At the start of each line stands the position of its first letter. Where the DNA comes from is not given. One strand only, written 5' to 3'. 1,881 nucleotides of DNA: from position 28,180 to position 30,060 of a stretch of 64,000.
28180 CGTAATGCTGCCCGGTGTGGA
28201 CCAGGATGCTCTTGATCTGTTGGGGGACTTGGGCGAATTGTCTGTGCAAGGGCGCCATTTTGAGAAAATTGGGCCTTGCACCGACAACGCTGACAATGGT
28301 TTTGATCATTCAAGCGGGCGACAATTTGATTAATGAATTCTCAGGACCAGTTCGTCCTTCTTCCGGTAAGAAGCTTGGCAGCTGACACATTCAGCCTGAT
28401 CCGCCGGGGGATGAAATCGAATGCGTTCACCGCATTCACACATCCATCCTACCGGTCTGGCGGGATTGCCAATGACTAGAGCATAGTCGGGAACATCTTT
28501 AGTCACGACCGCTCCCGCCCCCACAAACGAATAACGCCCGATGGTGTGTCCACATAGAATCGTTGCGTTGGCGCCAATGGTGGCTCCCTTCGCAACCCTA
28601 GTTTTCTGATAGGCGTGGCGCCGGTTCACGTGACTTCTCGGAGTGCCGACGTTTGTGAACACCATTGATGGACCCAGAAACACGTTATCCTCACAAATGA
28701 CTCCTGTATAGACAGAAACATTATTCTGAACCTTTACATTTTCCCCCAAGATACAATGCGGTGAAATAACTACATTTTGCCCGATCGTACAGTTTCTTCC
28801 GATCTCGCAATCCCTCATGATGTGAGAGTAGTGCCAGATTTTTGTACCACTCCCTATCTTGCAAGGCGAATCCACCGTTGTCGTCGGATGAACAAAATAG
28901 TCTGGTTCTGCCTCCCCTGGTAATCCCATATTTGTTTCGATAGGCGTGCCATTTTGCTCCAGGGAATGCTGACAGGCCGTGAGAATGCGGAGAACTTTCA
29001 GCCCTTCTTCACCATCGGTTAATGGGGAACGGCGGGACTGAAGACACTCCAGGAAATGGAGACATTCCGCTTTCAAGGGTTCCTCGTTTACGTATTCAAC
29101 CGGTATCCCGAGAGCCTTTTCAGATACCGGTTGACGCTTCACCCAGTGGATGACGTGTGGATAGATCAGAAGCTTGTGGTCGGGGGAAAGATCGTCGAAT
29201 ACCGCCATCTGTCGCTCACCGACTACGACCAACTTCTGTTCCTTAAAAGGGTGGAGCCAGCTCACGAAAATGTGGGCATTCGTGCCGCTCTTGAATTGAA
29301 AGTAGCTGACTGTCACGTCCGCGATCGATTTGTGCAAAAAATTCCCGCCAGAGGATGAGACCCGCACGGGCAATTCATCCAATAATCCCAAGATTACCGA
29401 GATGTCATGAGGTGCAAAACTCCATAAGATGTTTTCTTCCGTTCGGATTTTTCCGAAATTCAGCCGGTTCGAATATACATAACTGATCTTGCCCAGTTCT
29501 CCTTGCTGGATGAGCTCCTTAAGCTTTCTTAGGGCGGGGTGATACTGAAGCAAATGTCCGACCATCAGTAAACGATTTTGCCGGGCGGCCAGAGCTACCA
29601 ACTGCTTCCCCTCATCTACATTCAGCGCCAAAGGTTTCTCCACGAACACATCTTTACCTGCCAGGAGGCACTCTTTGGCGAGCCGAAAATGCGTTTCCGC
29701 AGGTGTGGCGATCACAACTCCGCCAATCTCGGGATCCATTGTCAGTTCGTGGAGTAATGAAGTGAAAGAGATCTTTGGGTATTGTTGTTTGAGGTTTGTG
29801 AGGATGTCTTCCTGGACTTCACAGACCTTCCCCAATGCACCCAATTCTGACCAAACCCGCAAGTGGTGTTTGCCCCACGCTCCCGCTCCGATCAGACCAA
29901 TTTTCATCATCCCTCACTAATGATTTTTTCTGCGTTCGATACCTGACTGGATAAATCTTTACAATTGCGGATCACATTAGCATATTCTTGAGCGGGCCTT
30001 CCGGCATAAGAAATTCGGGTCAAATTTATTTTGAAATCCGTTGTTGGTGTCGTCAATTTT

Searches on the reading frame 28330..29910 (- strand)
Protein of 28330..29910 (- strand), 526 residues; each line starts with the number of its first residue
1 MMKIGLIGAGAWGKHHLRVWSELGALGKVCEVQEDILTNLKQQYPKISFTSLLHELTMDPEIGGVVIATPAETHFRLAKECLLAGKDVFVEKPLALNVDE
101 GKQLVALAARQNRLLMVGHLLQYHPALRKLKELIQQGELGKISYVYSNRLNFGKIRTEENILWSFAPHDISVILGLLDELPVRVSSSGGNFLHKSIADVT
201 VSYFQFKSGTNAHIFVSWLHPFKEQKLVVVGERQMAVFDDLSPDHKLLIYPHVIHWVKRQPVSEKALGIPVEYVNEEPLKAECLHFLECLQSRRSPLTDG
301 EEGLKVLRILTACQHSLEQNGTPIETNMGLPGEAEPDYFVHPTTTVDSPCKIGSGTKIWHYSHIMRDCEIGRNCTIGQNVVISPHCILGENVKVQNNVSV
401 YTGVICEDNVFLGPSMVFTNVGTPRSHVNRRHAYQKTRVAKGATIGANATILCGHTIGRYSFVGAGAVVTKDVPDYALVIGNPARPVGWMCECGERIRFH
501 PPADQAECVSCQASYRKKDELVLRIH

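Call 35: find_encoding_contigs(protein=window:28330-29910:-, flank=10000, max_places=10)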
Protein window:28330-29910:- (526 aa): 1 contig read that carries it; 1 place shown.
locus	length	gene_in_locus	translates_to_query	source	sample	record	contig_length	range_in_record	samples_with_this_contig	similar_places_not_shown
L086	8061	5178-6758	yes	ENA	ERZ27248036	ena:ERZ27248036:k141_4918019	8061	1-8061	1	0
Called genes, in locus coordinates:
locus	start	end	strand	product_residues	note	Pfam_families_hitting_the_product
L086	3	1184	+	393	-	?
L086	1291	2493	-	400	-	PF02812:ELFV_dehydrog_N, PF00208:ELFV_dehydrog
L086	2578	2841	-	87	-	PF04945:YHS (weak)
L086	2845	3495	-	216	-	PF03704:BTAD (weak), PF13432:TPR_16 (weak), PF23914:TPR_CcmH_CycH (weak), PF13424:TPR_12, PF00515:TPR_1 (weak), PF07719:TPR_2, PF13414:TPR_11 (weak), PF14559:TPR_19, +6 more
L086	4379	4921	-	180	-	PF00578:AhpC-TSA, PF08534:Redoxin, PF13905:Thioredoxin_8 (weak)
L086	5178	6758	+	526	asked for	PF01408:GFO_IDH_MocA, PF02894:GFO_IDH_MocA_C, PF22725:GFO_IDH_MocA_C3, PF25084:LbH_EIF2B, PF00132:Hexapep, PF25087:GMPPB_C (weak), PF14602:Hexapep_2 (faint), PF00132:Hexapep (weak)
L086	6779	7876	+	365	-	PF02350:Epimerase_2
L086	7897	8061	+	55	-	?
